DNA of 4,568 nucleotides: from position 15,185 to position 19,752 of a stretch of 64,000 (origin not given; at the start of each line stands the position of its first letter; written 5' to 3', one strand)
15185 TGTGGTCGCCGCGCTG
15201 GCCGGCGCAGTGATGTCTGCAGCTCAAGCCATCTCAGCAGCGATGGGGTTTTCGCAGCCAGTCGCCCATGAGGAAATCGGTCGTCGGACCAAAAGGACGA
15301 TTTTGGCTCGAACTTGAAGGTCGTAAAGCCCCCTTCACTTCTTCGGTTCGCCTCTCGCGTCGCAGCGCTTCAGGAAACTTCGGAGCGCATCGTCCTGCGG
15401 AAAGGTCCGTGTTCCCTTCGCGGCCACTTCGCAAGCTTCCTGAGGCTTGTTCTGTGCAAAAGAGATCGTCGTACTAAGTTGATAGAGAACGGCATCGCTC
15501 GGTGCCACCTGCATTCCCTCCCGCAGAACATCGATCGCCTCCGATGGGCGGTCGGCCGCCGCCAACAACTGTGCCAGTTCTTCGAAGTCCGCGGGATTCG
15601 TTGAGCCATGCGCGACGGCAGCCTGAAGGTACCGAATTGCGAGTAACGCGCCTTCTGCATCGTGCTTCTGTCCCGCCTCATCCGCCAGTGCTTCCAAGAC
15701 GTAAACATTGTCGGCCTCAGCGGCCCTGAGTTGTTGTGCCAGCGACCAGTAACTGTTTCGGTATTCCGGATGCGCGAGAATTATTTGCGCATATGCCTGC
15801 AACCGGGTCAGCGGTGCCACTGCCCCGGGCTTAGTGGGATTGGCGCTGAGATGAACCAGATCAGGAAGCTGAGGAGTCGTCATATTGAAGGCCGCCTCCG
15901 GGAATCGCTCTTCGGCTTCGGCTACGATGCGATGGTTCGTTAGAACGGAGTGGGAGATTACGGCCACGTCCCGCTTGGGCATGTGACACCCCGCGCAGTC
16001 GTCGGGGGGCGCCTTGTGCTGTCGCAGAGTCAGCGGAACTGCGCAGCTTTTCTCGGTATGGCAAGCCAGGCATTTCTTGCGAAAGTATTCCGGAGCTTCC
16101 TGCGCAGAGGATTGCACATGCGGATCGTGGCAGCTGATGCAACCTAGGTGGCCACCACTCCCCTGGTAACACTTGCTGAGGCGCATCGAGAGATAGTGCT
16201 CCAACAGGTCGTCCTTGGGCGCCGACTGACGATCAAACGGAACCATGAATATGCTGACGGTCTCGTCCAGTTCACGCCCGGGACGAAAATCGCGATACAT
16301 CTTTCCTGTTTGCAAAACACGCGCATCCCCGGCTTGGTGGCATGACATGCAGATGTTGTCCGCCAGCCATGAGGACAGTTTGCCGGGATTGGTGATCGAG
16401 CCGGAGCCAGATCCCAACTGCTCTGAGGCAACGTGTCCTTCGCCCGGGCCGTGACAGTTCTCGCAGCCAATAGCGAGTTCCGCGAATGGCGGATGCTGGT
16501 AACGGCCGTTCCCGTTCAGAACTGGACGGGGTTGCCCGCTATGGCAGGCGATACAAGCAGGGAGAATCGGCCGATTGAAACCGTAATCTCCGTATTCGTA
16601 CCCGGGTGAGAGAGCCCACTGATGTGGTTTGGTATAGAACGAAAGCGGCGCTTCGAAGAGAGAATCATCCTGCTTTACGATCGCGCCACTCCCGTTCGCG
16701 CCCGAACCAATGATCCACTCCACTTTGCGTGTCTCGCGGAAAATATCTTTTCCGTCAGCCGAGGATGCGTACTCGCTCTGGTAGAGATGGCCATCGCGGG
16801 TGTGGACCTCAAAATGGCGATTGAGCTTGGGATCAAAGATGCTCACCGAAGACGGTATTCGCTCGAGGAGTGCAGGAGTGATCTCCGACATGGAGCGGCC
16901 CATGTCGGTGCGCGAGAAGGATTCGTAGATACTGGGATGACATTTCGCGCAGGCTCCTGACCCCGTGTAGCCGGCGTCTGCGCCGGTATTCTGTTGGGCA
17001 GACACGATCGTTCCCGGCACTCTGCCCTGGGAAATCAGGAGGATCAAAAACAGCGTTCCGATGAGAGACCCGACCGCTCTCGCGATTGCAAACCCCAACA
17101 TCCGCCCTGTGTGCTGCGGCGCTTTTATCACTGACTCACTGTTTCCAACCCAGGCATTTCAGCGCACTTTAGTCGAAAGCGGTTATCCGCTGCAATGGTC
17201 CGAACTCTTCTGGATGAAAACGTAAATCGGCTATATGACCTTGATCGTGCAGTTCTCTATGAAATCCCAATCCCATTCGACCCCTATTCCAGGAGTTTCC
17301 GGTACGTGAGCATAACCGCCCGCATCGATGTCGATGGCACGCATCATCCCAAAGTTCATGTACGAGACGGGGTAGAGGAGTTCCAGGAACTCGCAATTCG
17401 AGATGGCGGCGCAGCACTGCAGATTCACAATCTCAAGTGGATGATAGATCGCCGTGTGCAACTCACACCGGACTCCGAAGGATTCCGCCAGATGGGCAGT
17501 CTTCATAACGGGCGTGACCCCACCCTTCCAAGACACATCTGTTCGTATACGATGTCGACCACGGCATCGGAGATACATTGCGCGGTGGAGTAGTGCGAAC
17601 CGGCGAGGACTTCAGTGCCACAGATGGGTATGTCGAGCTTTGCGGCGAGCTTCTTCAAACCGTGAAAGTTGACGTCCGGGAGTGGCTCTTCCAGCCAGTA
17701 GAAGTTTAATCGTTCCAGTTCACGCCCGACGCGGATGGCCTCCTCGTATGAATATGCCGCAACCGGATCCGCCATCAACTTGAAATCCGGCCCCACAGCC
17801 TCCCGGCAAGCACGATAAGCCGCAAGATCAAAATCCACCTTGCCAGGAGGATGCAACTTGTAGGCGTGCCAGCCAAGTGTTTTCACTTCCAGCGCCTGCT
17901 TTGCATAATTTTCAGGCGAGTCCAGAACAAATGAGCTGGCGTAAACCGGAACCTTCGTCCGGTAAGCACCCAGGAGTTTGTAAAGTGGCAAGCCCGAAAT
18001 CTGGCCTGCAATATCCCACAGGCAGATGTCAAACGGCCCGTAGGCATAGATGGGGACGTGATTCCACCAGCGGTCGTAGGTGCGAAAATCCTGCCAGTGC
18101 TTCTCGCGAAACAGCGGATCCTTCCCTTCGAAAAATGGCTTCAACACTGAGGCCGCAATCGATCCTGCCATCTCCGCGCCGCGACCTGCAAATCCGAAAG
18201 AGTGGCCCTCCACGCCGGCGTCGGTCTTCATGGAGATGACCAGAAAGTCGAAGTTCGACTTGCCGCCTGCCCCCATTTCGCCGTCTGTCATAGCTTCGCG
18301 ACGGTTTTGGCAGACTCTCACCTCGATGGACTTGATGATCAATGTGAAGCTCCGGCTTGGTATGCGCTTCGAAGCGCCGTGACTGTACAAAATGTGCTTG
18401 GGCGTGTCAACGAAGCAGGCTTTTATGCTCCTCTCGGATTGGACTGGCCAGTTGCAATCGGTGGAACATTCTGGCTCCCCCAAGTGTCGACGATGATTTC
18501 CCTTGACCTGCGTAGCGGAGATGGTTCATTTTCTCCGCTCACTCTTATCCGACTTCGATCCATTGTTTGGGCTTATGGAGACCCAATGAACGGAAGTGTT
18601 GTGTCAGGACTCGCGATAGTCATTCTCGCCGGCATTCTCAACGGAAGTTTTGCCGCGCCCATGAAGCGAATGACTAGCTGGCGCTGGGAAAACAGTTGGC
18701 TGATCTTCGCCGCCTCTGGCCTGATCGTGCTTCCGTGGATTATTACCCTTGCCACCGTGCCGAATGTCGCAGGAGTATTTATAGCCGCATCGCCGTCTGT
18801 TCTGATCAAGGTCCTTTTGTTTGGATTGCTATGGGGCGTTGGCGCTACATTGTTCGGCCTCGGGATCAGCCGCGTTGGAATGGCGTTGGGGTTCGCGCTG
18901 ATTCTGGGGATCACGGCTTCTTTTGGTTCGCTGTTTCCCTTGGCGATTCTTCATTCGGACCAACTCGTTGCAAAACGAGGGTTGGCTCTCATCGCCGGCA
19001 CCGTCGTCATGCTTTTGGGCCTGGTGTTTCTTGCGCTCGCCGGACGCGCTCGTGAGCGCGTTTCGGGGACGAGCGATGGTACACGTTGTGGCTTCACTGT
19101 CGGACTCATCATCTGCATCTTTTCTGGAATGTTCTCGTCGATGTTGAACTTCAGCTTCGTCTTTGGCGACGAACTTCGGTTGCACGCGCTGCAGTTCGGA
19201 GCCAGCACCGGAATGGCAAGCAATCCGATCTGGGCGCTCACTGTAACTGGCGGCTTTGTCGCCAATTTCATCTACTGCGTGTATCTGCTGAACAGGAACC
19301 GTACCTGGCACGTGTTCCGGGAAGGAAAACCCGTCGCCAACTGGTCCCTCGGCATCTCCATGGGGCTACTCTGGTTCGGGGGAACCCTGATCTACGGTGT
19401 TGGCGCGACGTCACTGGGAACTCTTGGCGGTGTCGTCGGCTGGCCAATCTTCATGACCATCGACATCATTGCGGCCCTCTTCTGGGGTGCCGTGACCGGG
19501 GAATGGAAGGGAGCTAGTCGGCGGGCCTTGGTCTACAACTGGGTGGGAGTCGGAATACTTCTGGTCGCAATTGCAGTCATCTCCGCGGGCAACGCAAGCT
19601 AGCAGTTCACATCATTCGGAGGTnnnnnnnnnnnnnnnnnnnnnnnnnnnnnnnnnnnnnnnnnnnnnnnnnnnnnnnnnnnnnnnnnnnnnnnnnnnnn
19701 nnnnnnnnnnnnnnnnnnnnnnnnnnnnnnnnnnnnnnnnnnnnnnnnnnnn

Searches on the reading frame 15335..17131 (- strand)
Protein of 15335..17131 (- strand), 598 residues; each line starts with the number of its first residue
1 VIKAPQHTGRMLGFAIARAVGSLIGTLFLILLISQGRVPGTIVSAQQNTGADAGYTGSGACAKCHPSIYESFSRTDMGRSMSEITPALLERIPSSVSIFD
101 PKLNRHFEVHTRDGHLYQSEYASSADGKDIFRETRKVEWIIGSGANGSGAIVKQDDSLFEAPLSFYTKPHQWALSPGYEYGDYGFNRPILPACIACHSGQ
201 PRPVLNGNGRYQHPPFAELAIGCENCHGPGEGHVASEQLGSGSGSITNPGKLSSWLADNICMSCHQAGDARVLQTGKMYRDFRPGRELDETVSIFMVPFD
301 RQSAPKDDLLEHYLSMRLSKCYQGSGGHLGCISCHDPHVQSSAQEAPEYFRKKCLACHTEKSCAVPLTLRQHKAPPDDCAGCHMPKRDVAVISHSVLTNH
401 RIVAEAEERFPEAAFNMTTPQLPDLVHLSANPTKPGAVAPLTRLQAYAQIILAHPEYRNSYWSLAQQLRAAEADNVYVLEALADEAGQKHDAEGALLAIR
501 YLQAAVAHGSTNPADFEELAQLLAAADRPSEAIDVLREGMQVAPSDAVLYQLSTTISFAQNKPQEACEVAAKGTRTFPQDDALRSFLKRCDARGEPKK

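Call 86: search_protein_families(library=pfam, proteins=[window:15335-17131:-], max_evalue=0.00001)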
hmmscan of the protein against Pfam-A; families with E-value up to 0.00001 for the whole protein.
window:15335-17131:- (598 aa): 1 family
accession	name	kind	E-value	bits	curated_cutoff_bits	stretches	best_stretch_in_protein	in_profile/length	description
PF14522.11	Cytochrome_C7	-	7.5e-07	29.3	24.8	0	328-383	13-66/67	Cytochrome c7 and related cytochrome c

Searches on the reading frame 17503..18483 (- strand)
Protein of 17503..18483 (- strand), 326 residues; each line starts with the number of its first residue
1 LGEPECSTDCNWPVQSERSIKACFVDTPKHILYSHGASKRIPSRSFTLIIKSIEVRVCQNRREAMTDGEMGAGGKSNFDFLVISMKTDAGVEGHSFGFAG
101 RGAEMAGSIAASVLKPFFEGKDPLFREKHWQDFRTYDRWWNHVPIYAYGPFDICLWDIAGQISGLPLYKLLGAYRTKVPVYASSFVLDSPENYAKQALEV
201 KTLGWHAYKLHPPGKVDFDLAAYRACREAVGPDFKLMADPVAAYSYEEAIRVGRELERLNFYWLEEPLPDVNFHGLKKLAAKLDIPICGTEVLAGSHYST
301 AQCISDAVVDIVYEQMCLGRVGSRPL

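Call 86: search_protein_families(library=pfam, proteins=[window:17503-18483:-], max_evalue=0.00001)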
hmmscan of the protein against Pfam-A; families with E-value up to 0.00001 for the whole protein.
window:17503-18483:- (326 aa): 2 families
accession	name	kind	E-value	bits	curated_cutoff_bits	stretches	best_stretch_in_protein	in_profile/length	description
PF13378.12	MR_MLE_C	-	2.6e-26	93.2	29.4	1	193-312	2-123/219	Enolase C-terminal domain-like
PF02746.21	MR_MLE_N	-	8.4e-08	32.9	22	1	53-172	2-117/117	Mandelate racemase / muconate lactonizing enzyme, N-terminal domain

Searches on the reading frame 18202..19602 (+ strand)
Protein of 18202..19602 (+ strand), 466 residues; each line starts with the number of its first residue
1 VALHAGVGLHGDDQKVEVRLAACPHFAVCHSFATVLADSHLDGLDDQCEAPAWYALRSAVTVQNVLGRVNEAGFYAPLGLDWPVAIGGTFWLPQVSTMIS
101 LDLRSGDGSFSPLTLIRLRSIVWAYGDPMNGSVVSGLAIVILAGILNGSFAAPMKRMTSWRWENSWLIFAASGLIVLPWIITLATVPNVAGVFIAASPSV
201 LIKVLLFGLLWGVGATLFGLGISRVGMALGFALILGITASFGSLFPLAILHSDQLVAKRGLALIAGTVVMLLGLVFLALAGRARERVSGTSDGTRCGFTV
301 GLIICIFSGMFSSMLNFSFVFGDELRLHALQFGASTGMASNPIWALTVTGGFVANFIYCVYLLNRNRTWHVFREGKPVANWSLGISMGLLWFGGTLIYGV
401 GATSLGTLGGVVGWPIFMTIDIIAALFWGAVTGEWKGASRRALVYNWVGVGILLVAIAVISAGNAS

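Call 86: search_protein_families(library=pfam, proteins=[window:18202-19602:+], max_evalue=0.00001)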
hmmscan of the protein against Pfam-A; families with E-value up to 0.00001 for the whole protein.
window:18202-19602:+ (466 aa): 1 family
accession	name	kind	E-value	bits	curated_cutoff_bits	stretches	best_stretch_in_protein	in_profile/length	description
PF06379.18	RhaT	-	1.2e-25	90.9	27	1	129-465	1-343/344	L-rhamnose-proton symport protein (RhaT)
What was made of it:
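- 18202..19602 (+): RhaT-family sugar/H+ symporter. The domain covers residues 129-465 of the ORF, so the true start is probably near 18586. Pfam PF06379, 1e-25 (call 86).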
